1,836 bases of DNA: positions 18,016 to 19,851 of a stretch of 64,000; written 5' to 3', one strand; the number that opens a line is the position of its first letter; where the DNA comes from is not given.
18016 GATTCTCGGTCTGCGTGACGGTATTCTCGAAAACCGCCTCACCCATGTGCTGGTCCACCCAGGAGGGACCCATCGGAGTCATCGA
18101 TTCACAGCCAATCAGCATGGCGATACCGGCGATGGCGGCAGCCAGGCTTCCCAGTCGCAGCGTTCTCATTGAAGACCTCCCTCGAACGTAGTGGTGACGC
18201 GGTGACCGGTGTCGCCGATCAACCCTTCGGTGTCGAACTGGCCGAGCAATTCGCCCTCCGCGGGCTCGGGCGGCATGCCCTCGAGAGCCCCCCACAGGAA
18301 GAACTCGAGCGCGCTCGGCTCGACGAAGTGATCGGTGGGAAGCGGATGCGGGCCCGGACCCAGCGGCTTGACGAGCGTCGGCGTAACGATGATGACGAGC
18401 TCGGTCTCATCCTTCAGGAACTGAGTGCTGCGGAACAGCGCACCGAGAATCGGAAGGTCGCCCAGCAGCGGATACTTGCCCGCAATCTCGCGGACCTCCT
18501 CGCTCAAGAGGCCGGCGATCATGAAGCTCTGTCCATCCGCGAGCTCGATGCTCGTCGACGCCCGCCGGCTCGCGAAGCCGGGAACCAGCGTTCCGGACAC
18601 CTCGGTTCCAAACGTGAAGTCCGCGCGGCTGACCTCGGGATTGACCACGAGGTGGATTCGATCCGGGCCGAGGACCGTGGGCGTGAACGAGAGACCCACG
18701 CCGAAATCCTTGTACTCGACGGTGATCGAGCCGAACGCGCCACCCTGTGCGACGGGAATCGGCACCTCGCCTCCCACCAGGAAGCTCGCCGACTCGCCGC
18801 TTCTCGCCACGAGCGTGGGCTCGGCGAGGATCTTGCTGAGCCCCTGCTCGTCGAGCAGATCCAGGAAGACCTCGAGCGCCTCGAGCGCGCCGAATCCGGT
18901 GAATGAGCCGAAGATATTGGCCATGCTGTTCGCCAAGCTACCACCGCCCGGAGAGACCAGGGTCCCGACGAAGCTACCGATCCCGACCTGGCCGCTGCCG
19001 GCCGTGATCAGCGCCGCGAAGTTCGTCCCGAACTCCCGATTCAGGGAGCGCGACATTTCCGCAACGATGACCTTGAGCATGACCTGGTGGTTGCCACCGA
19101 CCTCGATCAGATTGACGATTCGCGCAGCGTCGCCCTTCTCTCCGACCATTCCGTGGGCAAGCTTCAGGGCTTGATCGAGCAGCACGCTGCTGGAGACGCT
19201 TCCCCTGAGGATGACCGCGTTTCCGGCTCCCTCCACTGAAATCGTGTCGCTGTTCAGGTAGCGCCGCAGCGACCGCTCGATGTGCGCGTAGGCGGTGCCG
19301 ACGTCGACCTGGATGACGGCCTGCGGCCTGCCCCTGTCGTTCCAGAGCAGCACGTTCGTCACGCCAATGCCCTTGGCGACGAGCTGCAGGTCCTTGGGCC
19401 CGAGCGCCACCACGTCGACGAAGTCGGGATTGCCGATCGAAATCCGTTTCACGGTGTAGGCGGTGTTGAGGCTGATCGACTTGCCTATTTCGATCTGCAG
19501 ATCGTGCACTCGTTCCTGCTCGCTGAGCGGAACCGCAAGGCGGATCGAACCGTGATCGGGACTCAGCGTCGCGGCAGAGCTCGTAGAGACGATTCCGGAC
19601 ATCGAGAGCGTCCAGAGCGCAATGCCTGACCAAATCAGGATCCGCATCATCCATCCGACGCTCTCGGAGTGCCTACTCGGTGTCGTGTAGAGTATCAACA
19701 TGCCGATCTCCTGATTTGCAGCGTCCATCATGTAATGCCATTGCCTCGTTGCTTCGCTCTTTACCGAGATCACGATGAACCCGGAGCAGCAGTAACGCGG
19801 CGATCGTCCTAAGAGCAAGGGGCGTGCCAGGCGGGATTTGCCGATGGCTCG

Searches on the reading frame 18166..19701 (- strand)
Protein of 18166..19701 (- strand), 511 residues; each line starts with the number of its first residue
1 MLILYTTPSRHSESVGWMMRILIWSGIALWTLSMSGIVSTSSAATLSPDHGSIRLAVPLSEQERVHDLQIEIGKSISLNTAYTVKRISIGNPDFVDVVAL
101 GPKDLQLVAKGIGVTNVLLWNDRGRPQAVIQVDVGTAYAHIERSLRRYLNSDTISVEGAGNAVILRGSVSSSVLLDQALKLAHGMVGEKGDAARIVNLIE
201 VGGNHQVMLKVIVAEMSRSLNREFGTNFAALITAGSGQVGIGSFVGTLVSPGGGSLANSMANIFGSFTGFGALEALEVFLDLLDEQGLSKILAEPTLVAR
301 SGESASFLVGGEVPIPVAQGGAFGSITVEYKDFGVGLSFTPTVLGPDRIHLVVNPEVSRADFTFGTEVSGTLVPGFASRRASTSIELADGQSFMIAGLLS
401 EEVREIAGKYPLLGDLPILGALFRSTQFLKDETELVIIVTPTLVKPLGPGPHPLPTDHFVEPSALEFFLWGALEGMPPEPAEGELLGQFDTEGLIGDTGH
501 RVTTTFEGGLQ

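Call 8: search_protein_families(library=pfam, proteins=[window:18166-19701:-], max_evalue=0.01)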
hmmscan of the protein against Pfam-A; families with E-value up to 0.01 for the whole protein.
window:18166-19701:- (511 aa): 3 families
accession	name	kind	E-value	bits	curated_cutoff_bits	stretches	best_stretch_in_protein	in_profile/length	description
PF00263.26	Secretin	-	6e-41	140.3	27.5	1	283-445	2-169/169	Bacterial type II and III secretion system protein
PF13629.12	T2SS-T3SS_pil_N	-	1.3e-15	57.3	23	1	66-134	3-71/72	Pilus formation protein N terminal region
PF04972.22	BON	-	0.0026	18.5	27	1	140-187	4-57/69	BON domain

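Call 13: find_homologous_proteins(query=window:18166-19701:-, max_evalue=1e-30)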
Query window:18166-19701:- (511 aa): 7553 proteins with E <= 1e-30 among 8000 candidates; the best 120 are listed.
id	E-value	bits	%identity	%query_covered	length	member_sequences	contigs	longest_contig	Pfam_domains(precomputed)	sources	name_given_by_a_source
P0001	0.0e+0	1107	100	100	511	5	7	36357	PF13629.13,PF00263.27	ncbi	-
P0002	6.2e-289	977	89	97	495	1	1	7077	PF13629.13,PF00263.27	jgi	-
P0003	1.1e-261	887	79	100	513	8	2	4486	PF13629.13,PF00263.27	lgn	-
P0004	4.9e-260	882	79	100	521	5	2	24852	PF13629.13,PF00263.27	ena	-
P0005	1.4e-259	880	79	100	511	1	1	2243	PF13629.13,PF00263.27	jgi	-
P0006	2.6e-257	873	79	97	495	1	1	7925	PF13629.13,PF00263.27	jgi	jgi:pilus assembly protein CpaC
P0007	6.1e-256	868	78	100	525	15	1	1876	PF13629.13,PF00263.27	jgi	jgi:pilus assembly protein CpaC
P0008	1.3e-255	867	77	100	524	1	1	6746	PF13629.13,PF00263.27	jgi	jgi:pilus assembly protein CpaC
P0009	1.9e-254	863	76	100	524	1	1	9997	PF13629.13,PF00263.27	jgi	jgi:pilus assembly protein CpaC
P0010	3.3e-254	862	77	100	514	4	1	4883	PF13629.13,PF00263.27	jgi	-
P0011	2.4e-253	859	76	100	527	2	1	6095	PF13629.13,PF00263.27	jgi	jgi:pilus assembly protein CpaC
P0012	1.4e-250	850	78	97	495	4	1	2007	PF13629.13,PF00263.27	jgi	jgi:pilus assembly protein CpaC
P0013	1.2e-248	844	77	100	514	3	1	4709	PF13629.13,PF00263.27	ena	-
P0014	3.7e-248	842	75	100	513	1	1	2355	PF13629.13,PF00263.27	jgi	-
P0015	2.1e-247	840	75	100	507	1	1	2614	PF13629.13,PF00263.27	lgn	-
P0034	2.8e-230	783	71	100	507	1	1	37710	PF13629.13,PF00263.27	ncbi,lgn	-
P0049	4.3e-221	753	70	100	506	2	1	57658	PF13629.13,PF00263.27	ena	-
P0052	7.8e-210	716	70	96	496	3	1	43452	PF13629.13,PF00263.27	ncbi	-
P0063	3.7e-174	598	60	90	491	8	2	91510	PF13629.13,PF00263.27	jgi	jgi:pilus assembly protein CpaC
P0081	6.6e-165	568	59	92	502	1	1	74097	PF13629.13,PF00263.27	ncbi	-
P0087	5.5e-164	565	59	93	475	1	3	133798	PF13629.13,PF00263.27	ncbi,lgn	-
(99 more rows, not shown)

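Call 15: find_related_loci(query=A2, collection=metagenome_contigs, flank=10000)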
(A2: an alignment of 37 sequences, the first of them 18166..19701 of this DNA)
Query A2 (511 aa) in metagenome_contigs; peptide patterns used: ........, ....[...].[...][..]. (x = any residue, [..] = any of these).
600 stretches matched a pattern (row limit reached: there are more); 589 encode a relative of the query (tblastn E <= 1e-3); the best 80 are kept; 80 distinct loci.
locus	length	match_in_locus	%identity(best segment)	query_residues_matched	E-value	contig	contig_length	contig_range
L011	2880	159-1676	69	1-511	0e+0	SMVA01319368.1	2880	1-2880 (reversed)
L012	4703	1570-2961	59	39-508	8e-174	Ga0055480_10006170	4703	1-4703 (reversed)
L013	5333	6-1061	73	167-511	4e-170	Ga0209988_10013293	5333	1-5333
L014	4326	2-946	71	194-511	1e-147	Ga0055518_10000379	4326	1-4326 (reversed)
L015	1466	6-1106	59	132-505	2e-147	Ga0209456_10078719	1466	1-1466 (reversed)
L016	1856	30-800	80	255-511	5e-143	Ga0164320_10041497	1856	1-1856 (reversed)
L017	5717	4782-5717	65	1-317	1e-129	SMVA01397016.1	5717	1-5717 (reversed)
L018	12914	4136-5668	79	1-511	7e-124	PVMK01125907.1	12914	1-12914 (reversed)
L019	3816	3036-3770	67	1-245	3e-100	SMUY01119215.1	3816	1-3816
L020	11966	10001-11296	40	59-478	2e-83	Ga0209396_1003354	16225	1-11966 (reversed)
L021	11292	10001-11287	40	59-475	7e-83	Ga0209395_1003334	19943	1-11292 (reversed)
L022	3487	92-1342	39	68-473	9e-82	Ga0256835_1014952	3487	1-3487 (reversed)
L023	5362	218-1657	35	10-471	2e-80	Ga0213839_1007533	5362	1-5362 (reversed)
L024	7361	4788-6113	39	68-478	2e-79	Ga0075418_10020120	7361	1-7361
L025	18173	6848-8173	39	68-478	2e-79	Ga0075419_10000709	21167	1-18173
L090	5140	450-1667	35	68-474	2e-60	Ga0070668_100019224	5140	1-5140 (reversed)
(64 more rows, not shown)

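Call 18: find_encoding_contigs(protein=P0049, flank=10000, max_places=2)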
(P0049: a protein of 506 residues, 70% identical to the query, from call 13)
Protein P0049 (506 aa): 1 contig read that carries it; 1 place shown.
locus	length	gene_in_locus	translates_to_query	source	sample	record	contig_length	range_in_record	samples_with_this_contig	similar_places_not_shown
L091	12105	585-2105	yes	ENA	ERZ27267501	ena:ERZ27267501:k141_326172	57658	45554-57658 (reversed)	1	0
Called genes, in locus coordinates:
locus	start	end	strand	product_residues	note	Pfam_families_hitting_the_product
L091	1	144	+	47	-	?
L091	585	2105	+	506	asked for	PF13629:T2SS-T3SS_pil_N, PF00263:Secretin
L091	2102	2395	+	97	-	-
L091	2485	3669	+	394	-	PF01656:CbiA (weak), PF06564:CBP_BcsQ, PF10609:ParA (weak), PF13614:AAA_31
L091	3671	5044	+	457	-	PF00437:T2SSE, PF27713:UCP018868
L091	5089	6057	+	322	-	-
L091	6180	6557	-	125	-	-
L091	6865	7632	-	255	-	PF00912:Transgly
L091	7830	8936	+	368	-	PF13350:Y_phosphatase3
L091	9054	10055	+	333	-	PF01040:UbiA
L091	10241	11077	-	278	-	PF00702:Hydrolase, PF08282:Hydrolase_3, PF05116:S6PP (weak)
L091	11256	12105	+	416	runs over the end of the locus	PF13387:Lnb_N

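Call 19: find_encoding_contigs(protein=P0034, flank=10000, max_places=2)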
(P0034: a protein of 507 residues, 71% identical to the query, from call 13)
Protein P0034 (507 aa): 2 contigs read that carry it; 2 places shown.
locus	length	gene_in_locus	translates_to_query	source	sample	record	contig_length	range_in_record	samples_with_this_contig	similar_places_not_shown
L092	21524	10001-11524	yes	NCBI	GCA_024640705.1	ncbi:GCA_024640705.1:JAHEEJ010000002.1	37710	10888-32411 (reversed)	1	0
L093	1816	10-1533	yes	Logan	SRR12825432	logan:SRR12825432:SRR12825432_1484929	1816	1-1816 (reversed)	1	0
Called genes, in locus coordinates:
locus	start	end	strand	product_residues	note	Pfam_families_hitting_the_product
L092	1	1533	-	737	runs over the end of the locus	PF11739:YdbH-like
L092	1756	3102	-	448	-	-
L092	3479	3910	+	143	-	PF01641:SelR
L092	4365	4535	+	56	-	-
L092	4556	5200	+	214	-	PF01478:Peptidase_A24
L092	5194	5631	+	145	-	PF07811:TadE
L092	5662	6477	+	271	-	PF08666:SAF (weak), PF16976:RcpC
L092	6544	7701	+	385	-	PF13400:Tad, PF09977:Tad_C (faint)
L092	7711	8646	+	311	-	PF00482:T2SSF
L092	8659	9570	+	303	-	PF00482:T2SSF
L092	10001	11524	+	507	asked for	PF13629:T2SS-T3SS_pil_N, PF00263:Secretin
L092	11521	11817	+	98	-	-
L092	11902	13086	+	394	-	PF01656:CbiA (weak), PF06564:CBP_BcsQ, PF10609:ParA (faint), PF13614:AAA_31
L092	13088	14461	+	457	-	PF00437:T2SSE, PF27713:UCP018868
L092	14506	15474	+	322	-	PF13414:TPR_11 (faint), PF21033:RMD1-3 (faint), PF12895:ANAPC3 (faint), PF13424:TPR_12 (faint), PF23914:TPR_CcmH_CycH (faint), PF07719:TPR_2 (faint), PF13432:TPR_16, PF14559:TPR_19, +7 more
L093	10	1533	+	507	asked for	PF13629:T2SS-T3SS_pil_N, PF00263:Secretin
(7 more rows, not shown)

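Call 20: find_encoding_contigs(protein=P0004, flank=10000, max_places=2)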
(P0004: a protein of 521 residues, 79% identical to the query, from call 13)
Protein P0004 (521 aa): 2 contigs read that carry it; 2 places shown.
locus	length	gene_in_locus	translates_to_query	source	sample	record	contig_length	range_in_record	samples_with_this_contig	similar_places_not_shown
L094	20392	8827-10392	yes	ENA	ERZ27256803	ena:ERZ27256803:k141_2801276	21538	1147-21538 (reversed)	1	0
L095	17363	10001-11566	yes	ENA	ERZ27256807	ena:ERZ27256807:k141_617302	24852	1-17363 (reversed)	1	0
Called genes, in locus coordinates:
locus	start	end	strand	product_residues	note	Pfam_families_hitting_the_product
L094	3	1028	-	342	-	?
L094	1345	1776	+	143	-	PF01641:SelR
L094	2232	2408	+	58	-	-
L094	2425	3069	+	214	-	PF01478:Peptidase_A24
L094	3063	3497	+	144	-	PF07811:TadE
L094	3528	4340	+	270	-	PF08666:SAF (weak), PF16976:RcpC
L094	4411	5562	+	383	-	PF13400:Tad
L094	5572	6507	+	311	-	PF00482:T2SSF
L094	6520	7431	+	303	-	PF00482:T2SSF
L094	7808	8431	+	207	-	PF04140:ICMT, PF04191:PEMT (weak)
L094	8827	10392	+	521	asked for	PF13629:T2SS-T3SS_pil_N, PF00263:Secretin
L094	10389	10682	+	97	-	-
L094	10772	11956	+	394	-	PF01656:CbiA (weak), PF06564:CBP_BcsQ, PF10609:ParA (weak), PF13614:AAA_31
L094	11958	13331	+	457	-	PF00437:T2SSE, PF27713:UCP018868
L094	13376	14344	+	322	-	PF13428:TPR_14 (faint), PF13414:TPR_11 (faint), PF07719:TPR_2 (faint), PF13174:TPR_6 (faint), PF13424:TPR_12 (faint), PF00515:TPR_1 (faint), PF13432:TPR_16, PF14559:TPR_19 (weak), +3 more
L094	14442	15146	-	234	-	PF05241:EBP (weak)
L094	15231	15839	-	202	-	PF00912:Transgly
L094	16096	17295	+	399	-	PF13350:Y_phosphatase3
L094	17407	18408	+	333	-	PF01040:UbiA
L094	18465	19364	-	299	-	PF00702:Hydrolase (faint), PF08282:Hydrolase_3, PF05116:S6PP (weak)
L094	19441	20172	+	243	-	PF02630:SCO1-SenC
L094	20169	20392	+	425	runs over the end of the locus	PF13387:Lnb_N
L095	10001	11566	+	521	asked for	PF13629:T2SS-T3SS_pil_N, PF00263:Secretin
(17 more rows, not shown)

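Call 23: find_encoding_contigs(protein=P0052, flank=10000, max_places=1)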
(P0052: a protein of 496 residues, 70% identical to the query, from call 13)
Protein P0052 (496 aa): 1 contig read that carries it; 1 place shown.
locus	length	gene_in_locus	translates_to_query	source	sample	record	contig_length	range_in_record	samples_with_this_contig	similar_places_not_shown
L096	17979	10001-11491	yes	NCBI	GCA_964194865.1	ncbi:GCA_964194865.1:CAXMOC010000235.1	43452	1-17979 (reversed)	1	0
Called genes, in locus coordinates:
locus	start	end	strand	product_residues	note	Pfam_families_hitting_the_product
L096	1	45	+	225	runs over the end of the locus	PF00440:TetR_N, PF19352:TetR_C_38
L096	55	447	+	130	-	-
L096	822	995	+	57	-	-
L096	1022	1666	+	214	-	PF01478:Peptidase_A24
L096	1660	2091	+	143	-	PF07811:TadE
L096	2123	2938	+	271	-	PF08666:SAF, PF16976:RcpC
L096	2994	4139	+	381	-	PF13400:Tad, PF09977:Tad_C (weak)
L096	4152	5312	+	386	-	PF01656:CbiA (weak), PF06564:CBP_BcsQ (faint), PF10609:ParA (weak)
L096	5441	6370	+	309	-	PF00482:T2SSF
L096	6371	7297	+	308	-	PF00482:T2SSF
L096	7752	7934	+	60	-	-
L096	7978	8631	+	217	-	PF01478:Peptidase_A24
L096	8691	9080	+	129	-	PF07811:TadE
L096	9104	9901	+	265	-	PF08666:SAF, PF16976:RcpC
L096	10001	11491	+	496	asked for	PF13629:T2SS-T3SS_pil_N, PF00263:Secretin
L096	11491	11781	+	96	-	-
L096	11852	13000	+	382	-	PF13400:Tad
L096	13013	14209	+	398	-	PF06564:CBP_BcsQ, PF10609:ParA (faint), PF13614:AAA_31 (weak)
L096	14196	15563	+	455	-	PF00437:T2SSE, PF27713:UCP018868 (weak)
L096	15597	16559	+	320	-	PF00482:T2SSF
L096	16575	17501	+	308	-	PF00482:T2SSF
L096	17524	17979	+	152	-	?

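Call 24: find_encoding_contigs(protein=P0087, flank=10000, max_places=1)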
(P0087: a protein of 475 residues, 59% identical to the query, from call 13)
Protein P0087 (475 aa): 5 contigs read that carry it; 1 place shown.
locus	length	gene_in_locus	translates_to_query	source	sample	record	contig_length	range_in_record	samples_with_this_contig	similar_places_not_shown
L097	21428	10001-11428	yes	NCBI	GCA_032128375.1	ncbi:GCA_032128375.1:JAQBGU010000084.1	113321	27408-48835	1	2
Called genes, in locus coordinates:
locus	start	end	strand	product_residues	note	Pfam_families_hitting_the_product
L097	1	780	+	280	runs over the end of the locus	PF08450:SGL, PF24684:Vgb_lyase (faint)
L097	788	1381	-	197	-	PF03692:CxxCxxCC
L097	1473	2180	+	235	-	PF01323:DSBA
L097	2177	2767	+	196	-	PF07719:TPR_2 (faint), PF13432:TPR_16 (weak)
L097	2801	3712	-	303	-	PF00482:T2SSF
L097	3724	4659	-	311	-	PF00482:T2SSF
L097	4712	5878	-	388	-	PF01656:CbiA (weak), PF06564:CBP_BcsQ, PF10609:ParA (weak), PF13614:AAA_31 (faint)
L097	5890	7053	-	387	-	PF13400:Tad, PF09977:Tad_C (weak)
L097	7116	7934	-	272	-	PF08666:SAF, PF16976:RcpC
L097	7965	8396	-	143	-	PF07811:TadE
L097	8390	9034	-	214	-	PF01478:Peptidase_A24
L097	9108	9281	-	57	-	-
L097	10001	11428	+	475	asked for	PF13629:T2SS-T3SS_pil_N, PF00263:Secretin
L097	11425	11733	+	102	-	-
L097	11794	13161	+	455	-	PF00437:T2SSE, PF00005:ABC_tran (faint)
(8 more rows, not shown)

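Call 25: find_encoding_contigs(protein=P0063, flank=10000, max_places=1)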
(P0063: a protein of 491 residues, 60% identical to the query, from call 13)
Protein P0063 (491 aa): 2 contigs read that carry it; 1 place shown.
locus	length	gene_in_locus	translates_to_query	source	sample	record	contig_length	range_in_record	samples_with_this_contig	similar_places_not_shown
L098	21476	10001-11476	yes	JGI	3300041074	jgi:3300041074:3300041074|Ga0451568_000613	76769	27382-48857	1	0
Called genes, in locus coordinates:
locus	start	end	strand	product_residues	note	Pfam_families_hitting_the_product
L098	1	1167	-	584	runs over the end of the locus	PF13424:TPR_12 (faint)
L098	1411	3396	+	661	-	PF00756:Esterase, PF02129:Peptidase_S15, PF00561:Abhydrolase_1, PF01738:DLH, PF12146:Hydrolase_4 (weak), PF20434:BD-FAE (weak), PF00326:Peptidase_S9, PF12697:Abhydrolase_6, +2 more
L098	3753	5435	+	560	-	PF05935:Arylsulfotrans, PF14269:Arylsulfotran_2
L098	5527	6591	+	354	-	-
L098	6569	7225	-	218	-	-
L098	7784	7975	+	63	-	-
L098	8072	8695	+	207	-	PF01478:Peptidase_A24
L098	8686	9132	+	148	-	PF07811:TadE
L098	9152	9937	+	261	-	PF08666:SAF, PF16976:RcpC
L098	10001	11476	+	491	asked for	PF13629:T2SS-T3SS_pil_N, PF00263:Secretin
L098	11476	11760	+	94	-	-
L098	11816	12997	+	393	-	PF13400:Tad, PF09977:Tad_C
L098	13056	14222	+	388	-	PF06564:CBP_BcsQ, PF10609:ParA (faint), PF13614:AAA_31 (weak)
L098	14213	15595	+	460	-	PF00005:ABC_tran (faint), PF00437:T2SSE, PF27713:UCP018868 (weak)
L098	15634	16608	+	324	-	PF00482:T2SSF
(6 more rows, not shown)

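Call 26: find_encoding_contigs(protein=P0081, flank=10000, max_places=1)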
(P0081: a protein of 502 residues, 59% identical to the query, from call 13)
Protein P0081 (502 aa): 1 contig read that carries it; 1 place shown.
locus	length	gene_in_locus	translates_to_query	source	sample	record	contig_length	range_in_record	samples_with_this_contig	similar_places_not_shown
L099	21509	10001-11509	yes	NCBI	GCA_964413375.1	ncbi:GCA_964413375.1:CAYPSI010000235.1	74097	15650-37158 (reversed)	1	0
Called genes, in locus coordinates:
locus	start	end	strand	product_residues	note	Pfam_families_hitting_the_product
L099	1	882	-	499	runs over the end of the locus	PF00309:Sigma54_AID, PF04963:Sigma54_CBD, PF04552:Sigma54_DBD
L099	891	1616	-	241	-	PF00005:ABC_tran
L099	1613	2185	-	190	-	PF03968:LptD_N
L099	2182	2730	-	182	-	PF06835:LptC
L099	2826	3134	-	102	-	-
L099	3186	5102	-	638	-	PF13522:GATase_6, PF13537:GATase_7, PF00733:Asn_synthase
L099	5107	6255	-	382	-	PF13439:Glyco_transf_4, PF13579:Glyco_trans_4_4, PF00534:Glycos_transf_1, PF13692:Glyco_trans_1_4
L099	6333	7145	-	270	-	-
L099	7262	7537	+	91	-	-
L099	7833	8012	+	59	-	-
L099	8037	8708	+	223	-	PF01478:Peptidase_A24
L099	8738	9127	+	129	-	PF07811:TadE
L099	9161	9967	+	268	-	PF08666:SAF, PF16976:RcpC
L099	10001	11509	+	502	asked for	PF13629:T2SS-T3SS_pil_N, PF00263:Secretin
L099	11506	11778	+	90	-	-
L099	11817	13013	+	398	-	PF13400:Tad, PF09977:Tad_C (weak)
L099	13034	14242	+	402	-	PF01656:CbiA (faint), PF06564:CBP_BcsQ, PF10609:ParA (weak), PF13614:AAA_31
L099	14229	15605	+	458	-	PF00437:T2SSE, PF27713:UCP018868 (weak)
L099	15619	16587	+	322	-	PF00482:T2SSF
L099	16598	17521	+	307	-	PF00482:T2SSF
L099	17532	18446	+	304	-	PF13432:TPR_16, PF14559:TPR_19, PF23914:TPR_CcmH_CycH (weak), PF07719:TPR_2 (weak), PF12895:ANAPC3 (weak), PF13414:TPR_11, PF13432:TPR_16, PF13432:TPR_16, +12 more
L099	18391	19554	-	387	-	-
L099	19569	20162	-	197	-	PF01965:DJ-1_PfpI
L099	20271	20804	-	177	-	-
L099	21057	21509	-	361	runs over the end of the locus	PF13401:AAA_22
